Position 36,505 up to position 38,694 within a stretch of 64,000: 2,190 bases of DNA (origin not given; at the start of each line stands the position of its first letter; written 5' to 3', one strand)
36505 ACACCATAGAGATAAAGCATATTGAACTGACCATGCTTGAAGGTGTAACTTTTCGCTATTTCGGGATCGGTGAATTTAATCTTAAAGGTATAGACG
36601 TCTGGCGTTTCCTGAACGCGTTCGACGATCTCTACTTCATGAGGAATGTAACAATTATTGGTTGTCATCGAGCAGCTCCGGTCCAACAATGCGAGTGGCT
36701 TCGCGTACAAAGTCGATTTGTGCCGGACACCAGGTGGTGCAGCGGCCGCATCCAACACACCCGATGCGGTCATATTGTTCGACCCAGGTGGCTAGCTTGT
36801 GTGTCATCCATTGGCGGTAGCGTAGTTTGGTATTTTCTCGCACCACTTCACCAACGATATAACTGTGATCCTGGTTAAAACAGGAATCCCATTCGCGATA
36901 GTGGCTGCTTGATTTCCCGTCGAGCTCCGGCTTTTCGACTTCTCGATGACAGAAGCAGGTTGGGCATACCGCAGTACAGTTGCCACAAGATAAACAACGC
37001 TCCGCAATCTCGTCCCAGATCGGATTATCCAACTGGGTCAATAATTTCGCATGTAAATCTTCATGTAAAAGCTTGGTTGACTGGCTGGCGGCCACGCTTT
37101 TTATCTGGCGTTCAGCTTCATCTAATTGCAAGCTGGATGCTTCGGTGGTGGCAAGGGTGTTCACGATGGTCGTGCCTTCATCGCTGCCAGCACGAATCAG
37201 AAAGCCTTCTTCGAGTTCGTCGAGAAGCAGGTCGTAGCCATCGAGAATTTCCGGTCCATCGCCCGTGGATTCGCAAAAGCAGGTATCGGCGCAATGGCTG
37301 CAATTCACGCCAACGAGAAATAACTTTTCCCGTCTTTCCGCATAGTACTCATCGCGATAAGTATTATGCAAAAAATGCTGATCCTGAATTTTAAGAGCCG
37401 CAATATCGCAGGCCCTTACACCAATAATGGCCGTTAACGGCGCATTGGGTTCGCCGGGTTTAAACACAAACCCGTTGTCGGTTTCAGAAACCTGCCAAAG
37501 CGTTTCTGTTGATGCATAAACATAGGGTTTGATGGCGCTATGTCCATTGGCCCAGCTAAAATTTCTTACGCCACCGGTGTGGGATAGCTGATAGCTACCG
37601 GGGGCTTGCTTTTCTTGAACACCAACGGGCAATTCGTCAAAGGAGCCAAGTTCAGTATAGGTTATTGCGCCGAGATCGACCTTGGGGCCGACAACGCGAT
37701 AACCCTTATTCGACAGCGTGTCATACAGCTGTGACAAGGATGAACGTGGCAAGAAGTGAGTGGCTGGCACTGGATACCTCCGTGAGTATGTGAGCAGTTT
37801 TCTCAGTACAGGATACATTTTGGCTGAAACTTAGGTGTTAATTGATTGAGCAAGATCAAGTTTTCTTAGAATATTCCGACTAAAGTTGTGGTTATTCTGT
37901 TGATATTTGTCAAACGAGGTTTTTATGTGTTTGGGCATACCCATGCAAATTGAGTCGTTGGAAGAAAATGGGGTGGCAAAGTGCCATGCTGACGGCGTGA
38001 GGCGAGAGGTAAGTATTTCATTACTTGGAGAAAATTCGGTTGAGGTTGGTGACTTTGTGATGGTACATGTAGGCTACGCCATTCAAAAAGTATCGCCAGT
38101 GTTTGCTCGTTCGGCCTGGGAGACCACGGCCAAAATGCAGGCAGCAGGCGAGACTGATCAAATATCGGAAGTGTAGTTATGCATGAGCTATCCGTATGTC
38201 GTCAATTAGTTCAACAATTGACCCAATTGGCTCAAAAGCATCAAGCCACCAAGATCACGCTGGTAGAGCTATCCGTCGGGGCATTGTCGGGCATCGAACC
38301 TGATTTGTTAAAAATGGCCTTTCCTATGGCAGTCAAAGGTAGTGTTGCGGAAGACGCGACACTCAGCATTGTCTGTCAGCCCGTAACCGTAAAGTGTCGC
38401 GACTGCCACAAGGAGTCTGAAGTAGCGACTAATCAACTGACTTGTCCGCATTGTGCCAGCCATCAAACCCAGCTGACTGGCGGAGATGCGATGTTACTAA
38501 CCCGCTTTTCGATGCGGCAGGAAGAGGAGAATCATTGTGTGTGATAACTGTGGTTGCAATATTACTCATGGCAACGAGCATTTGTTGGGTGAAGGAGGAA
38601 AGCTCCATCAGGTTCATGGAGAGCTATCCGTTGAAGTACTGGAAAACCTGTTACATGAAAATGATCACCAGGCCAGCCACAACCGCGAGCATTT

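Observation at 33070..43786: Self-contained group-3b-type (sulfhydrogenase-like) NiFe hydrogenase island with a divergent hypCABDFE set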

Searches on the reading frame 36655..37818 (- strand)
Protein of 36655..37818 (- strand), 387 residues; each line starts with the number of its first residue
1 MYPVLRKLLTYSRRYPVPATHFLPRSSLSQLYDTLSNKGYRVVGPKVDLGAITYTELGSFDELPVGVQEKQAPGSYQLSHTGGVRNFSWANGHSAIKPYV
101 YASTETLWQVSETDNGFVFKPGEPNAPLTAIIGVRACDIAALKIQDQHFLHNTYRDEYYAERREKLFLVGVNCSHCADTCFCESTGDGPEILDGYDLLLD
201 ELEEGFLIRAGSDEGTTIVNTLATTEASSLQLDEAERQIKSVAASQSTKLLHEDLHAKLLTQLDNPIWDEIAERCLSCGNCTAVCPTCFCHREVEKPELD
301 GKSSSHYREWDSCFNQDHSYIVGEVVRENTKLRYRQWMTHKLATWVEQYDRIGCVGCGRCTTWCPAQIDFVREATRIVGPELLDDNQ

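Call 3: search_protein_families(library=pfam, proteins=[window:36655-37818:-])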
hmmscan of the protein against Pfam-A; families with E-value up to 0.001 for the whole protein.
window:36655-37818:- (387 aa): 9 families
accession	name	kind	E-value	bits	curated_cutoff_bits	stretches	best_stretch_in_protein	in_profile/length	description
PF17179.9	Fer4_22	-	6.5e-30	104.3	27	1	274-368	1-95/95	4Fe-4S dicluster domain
PF12838.12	Fer4_7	-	2.7e-09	37.8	27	1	171-287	3-50/52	4Fe-4S dicluster domain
PF13237.11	Fer4_10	-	2e-07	31.3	25.5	1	349-373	4-33/53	4Fe-4S dicluster domain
PF12797.12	Fer4_2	-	5.9e-06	26.3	24.5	0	349-366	5-22/22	4Fe-4S binding domain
PF13534.11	Fer4_17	-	1e-05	26.4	22.2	0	261-287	32-58/61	4Fe-4S dicluster domain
PF13183.11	Fer4_8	-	0.00014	22.8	27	1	272-368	2-68/68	4Fe-4S dicluster domain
PF13746.11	Fer4_18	-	0.00021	21.9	27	0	329-370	36-77/114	4Fe-4S dicluster domain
PF13187.11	Fer4_9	-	0.00024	21.5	27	0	274-367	1-50/52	4Fe-4S dicluster domain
PF25160.1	LdpA_Fe-S-bd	-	0.00086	19.5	27.6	0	353-367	27-41/49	LdpA Fe-S cluster-binding domain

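Call 13: search_protein_families(library=ncbifam, proteins=[window:36655-37818:-])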
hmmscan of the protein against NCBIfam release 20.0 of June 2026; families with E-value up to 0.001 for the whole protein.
window:36655-37818:- (387 aa): 9 families
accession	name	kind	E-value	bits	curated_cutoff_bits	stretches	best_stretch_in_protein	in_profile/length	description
NF040833.1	sulfhyd_HydB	equivalog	8.5e-50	169.6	750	1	128-380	87-338/367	NADPH-dependent hydrogenase/sulfhydrogenase 1 subunit beta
NF040829.1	sulfhyd_ShyB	equivalog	1.7e-45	155.5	690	1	129-372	84-324/334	NAD(P)-dependent hydrogenase/sulfhydrogenase 2 subunit beta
TIGR02910.1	sulfite_red_A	equivalog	3.1e-38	131.8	323.15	1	103-371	69-320/334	anaerobic sulfite reductase subunit AsrA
TIGR00314.1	cdhA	equivalog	2.8e-06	25.4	781.3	1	216-315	344-441/784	CO dehydrogenase/acetyl-CoA synthase complex subunit alpha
NF007205.0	PRK09626.1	equivalog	0.00022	21.2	93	0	261-303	6-47/105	2-oxoglutarate-acceptor oxidoreductase subunit OorD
NF041890.1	hdrC_Methbact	equivalog_domain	0.00035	20.2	270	0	254-288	11-44/192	ferredoxin:CoB-CoM heterodisulfide reductase subunit HdrC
TIGR01971.1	NuoI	subfamily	0.00036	20.1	113.05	0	273-287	81-95/121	NADH-quinone oxidoreductase, chain I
TIGR02936.1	fdxN_nitrog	equivalog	0.00046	20.3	80.55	0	343-368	12-37/91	ferredoxin III, nif-specific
NF005745.0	PRK07569.1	equivalog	0.00067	19.1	333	0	252-288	171-205/238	bidirectional hydrogenase complex protein HoxU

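Call 49: search_solved_structures(query=window:36655-37770:-, max_evalue=0.001)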
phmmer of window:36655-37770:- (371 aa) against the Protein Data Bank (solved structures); distinct sequences matched with E-value up to 0.001: 2.
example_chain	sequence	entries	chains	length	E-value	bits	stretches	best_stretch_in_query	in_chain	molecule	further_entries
9nez_B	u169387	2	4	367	9.7e-44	153.1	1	114-365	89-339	Sulfhydrogenase 1 subunit beta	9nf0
8rvu_E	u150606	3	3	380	9.2e-06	28.1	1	245-281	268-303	Formate dehydrogenase, beta subunit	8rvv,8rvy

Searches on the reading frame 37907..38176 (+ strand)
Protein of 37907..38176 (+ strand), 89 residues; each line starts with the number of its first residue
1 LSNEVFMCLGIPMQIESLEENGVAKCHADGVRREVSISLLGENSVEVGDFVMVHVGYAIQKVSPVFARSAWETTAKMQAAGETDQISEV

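Call 4: search_protein_families(library=pfam, proteins=[window:37907-38176:+])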
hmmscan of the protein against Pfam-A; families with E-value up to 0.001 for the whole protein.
window:37907-38176:+ (89 aa): 1 family
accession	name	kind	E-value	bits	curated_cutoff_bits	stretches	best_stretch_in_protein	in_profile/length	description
PF01455.23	HupF_HypC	-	1.1e-22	80.4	28.5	1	7-72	1-63/65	HupF/HypC family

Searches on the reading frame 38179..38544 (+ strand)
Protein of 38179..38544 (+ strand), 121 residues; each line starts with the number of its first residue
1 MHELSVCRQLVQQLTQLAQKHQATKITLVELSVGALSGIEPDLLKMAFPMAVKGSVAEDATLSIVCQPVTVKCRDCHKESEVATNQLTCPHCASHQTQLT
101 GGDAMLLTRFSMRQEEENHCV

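Call 4: search_protein_families(library=pfam, proteins=[window:38179-38544:+])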
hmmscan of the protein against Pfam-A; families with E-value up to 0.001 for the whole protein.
window:38179-38544:+ (121 aa): 2 families
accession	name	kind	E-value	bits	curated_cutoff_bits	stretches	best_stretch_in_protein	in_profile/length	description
PF01155.25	HypA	-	2.3e-31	108.5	28.9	1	1-110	1-110/112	Hydrogenase/urease nickel incorporation, metallochaperone, hypA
PF14599.11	zinc_ribbon_6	-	0.00024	21.4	27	1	68-97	27-58/59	Zinc-ribbon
